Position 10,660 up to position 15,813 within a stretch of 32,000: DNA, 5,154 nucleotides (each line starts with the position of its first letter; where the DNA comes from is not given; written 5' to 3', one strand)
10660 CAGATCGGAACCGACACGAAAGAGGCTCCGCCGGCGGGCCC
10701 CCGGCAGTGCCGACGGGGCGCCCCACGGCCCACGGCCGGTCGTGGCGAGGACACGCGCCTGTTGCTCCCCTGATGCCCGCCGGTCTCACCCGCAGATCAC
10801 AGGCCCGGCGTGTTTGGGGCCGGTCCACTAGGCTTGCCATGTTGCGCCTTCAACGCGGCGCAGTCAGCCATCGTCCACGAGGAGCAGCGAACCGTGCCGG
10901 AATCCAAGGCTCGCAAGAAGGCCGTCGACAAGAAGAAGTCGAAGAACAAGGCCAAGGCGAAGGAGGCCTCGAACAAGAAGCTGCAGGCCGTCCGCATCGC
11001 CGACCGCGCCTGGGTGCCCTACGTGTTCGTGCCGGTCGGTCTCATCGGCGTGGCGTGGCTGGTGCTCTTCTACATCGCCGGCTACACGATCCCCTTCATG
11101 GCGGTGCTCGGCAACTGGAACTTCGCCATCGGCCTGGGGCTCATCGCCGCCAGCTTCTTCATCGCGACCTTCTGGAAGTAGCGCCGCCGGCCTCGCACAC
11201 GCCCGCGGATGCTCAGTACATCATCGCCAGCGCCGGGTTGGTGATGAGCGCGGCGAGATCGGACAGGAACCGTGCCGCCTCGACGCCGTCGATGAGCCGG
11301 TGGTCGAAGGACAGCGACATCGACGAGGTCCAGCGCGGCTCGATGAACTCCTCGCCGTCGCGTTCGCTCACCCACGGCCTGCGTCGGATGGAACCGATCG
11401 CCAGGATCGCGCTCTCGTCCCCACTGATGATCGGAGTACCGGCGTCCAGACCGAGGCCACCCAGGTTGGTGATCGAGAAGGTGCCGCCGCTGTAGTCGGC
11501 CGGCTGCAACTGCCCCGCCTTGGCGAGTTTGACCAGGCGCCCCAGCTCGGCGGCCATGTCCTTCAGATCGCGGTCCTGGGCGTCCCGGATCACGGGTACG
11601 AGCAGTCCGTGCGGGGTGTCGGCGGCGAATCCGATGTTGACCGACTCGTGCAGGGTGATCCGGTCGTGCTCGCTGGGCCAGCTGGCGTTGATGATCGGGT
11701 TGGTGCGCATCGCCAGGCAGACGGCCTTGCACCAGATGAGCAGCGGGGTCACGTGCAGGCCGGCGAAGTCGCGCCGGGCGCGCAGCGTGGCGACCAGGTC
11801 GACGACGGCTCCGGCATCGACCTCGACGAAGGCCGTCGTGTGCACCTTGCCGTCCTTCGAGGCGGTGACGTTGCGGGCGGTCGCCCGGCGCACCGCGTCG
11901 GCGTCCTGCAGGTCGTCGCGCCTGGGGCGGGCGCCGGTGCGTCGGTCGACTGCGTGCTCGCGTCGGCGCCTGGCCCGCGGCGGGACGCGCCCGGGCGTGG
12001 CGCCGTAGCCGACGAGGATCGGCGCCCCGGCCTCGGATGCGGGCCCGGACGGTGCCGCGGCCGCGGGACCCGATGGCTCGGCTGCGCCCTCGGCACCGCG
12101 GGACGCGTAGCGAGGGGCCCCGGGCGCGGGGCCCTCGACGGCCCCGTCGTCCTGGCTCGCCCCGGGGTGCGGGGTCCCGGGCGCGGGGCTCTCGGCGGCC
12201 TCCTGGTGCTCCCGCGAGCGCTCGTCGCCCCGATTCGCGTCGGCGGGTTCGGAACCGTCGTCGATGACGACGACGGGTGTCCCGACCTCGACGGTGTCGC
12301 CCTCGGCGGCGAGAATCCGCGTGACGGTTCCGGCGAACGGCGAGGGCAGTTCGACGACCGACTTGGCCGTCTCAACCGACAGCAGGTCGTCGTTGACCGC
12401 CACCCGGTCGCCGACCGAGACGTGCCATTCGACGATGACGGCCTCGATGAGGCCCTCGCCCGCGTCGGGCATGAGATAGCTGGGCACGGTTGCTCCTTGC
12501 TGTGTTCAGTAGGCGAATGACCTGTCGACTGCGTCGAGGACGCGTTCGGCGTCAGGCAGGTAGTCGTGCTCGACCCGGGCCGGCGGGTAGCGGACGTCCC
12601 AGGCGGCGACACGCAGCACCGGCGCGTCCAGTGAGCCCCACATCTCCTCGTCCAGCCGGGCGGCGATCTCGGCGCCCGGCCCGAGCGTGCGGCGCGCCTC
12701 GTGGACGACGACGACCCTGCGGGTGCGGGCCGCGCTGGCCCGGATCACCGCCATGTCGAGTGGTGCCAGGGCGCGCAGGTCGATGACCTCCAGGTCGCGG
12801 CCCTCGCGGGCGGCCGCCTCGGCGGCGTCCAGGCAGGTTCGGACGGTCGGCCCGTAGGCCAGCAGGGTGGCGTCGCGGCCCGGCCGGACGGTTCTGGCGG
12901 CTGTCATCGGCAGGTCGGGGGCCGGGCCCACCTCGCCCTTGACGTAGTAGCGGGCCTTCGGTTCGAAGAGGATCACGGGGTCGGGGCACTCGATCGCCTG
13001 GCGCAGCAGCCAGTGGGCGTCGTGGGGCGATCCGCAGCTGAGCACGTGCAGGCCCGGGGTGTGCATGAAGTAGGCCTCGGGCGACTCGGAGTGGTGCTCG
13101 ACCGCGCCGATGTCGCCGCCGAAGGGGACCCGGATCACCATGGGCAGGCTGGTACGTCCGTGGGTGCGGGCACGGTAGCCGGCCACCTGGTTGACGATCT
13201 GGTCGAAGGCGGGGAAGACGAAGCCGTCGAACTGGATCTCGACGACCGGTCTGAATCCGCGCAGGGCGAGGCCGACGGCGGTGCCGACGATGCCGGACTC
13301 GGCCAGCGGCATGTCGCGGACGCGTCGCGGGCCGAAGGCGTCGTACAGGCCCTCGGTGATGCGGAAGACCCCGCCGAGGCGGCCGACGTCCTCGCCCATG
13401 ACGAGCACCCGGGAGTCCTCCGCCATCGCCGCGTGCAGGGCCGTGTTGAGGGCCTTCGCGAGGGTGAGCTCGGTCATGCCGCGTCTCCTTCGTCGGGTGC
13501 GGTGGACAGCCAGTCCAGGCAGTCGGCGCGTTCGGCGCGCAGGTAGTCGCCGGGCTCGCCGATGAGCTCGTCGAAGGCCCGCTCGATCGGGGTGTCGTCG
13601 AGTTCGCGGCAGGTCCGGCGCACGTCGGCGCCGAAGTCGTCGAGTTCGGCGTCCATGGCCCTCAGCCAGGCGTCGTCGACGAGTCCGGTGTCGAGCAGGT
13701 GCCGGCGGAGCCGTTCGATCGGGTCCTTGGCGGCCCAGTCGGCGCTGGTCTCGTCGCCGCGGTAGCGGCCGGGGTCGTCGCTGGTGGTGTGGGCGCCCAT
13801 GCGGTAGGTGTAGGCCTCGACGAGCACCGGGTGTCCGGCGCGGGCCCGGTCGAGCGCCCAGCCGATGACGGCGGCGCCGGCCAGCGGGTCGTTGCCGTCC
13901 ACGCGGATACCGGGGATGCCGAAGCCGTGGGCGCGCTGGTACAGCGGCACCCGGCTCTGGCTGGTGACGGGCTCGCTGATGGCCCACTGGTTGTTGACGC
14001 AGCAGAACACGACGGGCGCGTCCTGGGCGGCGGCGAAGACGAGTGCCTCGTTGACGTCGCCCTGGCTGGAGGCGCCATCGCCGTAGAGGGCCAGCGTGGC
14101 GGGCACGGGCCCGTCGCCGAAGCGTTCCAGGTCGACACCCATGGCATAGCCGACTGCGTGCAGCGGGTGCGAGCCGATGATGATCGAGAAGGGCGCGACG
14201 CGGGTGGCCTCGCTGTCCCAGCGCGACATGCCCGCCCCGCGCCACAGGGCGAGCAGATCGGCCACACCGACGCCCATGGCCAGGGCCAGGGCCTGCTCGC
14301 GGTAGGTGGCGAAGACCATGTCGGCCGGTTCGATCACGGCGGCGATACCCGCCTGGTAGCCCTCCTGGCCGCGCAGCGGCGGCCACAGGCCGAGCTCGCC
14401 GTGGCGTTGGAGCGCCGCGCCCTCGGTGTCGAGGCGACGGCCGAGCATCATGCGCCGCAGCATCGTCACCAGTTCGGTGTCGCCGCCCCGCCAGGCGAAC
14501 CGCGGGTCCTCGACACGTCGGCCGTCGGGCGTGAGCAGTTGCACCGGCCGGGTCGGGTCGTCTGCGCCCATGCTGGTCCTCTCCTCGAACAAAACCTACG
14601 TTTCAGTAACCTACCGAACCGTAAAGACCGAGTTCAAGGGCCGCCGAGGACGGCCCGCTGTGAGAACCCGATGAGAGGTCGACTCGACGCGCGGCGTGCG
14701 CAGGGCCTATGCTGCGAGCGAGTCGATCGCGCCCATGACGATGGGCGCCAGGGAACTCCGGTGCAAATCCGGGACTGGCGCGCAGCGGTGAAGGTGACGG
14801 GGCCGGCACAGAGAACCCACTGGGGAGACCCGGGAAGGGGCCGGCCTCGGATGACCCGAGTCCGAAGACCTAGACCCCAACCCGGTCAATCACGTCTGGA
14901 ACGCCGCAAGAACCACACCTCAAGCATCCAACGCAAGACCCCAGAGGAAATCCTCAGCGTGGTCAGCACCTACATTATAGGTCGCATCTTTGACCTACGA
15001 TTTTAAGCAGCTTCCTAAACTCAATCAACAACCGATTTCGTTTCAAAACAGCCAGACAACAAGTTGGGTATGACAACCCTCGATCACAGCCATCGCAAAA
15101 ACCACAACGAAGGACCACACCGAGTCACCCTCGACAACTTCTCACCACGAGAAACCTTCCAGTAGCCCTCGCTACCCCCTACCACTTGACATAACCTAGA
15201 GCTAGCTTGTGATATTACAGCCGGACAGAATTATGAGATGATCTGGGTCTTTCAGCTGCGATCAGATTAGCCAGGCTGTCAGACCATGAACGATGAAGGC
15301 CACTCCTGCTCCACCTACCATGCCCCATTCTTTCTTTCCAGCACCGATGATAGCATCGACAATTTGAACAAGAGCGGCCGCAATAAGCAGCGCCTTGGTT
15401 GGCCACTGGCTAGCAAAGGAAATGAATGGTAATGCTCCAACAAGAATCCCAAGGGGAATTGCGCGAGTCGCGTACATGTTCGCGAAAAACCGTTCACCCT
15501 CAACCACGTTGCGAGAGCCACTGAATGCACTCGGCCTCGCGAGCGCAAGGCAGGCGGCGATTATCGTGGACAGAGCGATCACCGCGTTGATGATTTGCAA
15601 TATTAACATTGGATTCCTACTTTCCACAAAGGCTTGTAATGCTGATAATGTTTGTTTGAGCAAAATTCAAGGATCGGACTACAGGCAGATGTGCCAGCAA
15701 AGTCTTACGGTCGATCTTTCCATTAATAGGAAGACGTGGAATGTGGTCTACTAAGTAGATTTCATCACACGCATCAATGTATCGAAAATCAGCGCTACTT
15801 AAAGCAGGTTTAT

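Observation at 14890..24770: AT-rich ~9.9 kb island encoding a compact, complete type II (aromatic) PKS operon inside a ~70% GC actinobacterial chromosome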

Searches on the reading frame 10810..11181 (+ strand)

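Call 83: search_protein_families(library=pfam, proteins=[window:10810-11181:+], max_evalue=0.001)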
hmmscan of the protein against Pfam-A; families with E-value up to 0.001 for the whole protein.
window:10810-11181:+ (123 aa): 1 family
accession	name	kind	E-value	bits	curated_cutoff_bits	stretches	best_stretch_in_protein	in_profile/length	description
PF06781.17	CrgA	-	1.6e-23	83.1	24.8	1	30-123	2-89/89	Cell division protein CrgA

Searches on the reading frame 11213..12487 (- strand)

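Call 13: search_protein_families(library=pfam, proteins=[window:11213-12487:-], max_evalue=0.001)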
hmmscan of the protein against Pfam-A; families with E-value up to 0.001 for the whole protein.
window:11213-12487:- (424 aa): 3 families
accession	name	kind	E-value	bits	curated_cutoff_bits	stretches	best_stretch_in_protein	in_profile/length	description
PF00198.28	2-oxoacid_dh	-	2.4e-67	227.2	23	1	196-423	9-232/232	2-oxoacid dehydrogenases acyltransferase (catalytic domain)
PF00364.28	Biotin_lipoyl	-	3.4e-18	65.7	22.1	1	6-75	5-73/73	Biotin-requiring enzyme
PF13533.13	Biotin_lipoyl_2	-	0.00013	22.2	29.8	0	47-76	3-32/32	Biotin-lipoyl like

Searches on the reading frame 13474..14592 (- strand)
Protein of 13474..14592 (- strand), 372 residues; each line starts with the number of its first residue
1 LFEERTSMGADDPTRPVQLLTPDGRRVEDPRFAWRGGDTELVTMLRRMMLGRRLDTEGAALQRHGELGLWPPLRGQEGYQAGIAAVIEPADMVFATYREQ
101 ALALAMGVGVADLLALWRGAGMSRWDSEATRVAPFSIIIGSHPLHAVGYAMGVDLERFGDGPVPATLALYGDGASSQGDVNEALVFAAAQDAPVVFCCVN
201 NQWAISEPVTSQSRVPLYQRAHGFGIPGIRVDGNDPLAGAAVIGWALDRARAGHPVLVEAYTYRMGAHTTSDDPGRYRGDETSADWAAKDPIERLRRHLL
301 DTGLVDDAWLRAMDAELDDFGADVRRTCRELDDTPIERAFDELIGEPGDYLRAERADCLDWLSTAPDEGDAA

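Call 13: search_protein_families(library=pfam, proteins=[window:13474-14592:-], max_evalue=0.001)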
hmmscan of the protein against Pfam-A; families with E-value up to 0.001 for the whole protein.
window:13474-14592:- (372 aa): 1 family
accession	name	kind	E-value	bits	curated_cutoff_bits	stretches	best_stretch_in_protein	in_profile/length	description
PF00676.26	E1_dh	-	2e-65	221.2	22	1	46-318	2-281/300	Dehydrogenase E1 component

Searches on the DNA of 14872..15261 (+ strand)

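Call 61: search_dna_similar(query=window:14872-15261:+, collection=plasmids, mode=distant, max_rows=8, max_evalue=0.001)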
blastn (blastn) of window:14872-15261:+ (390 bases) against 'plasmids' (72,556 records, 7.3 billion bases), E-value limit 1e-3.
No match.

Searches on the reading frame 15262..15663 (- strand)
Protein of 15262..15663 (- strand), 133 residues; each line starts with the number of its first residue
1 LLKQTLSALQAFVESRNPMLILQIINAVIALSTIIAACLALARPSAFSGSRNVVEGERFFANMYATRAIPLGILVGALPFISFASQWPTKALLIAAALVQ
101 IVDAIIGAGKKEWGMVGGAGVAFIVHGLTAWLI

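Call 13: search_protein_families(library=pfam, proteins=[window:15262-15663:-], max_evalue=0.001)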
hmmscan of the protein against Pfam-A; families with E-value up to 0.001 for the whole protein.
window:15262-15663:- (133 aa): 0 families

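Call 77: search_protein_families(library=pfam, proteins=[window:15262-15609:-], max_evalue=5)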
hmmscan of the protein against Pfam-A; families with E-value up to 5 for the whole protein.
window:15262-15609:- (115 aa): 2 families
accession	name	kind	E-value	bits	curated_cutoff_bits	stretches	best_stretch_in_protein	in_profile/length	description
PF19733.4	DUF6223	-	0.057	14.2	27.4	1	5-58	6-57/98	Family of unknown function (DUF6223)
PF03208.24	PRA1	-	0.25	11.3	30.1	1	8-83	56-126/143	PRA1 family protein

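Call 92: find_related_loci(query=A1, collection=metagenome_contigs, flank=10000)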
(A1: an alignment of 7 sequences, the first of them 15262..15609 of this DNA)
Query A1 (115 aa) in metagenome_contigs; peptide patterns used: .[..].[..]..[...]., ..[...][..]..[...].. (x = any residue, [..] = any of these).
160 stretches matched a pattern; 13 encode a relative of the query (tblastn E <= 1e-3); 13 distinct loci.
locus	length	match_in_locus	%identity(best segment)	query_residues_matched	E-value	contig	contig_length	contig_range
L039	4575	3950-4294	76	1-115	3e-56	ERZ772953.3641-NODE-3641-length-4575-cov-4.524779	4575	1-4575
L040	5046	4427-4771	76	1-115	3e-56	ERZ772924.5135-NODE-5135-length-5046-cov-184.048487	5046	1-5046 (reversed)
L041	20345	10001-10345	73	1-115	4e-54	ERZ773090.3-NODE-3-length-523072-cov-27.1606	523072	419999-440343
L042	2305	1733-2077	72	1-115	7e-51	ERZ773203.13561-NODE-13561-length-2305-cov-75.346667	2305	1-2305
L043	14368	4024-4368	72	1-115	1e-50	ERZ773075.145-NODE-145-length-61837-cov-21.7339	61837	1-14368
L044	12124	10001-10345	72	1-115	7e-50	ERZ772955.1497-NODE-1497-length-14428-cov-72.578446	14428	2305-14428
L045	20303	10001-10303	68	14-115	3e-33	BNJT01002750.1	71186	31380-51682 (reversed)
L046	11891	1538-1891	47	1-115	1e-30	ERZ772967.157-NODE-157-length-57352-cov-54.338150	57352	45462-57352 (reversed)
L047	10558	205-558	47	1-115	1e-30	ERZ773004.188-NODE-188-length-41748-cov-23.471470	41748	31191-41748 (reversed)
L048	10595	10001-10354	47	1-115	1e-30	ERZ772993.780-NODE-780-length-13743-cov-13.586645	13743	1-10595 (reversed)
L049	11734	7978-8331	47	1-115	1e-30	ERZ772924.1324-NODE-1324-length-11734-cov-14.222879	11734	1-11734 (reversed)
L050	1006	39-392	47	1-115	1e-31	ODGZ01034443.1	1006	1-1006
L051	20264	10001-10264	54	26-115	1e-15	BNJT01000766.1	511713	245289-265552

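Call 99: find_related_loci(query=A1, collection=viral_contigs, flank=10000)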
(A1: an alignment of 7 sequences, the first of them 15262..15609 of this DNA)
Query A1 (115 aa) in viral_contigs; peptide patterns used: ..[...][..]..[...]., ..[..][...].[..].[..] (x = any residue, [..] = any of these).
92 stretches matched a pattern, but none encodes a relative of the query by tblastn (E <= 1e-3).
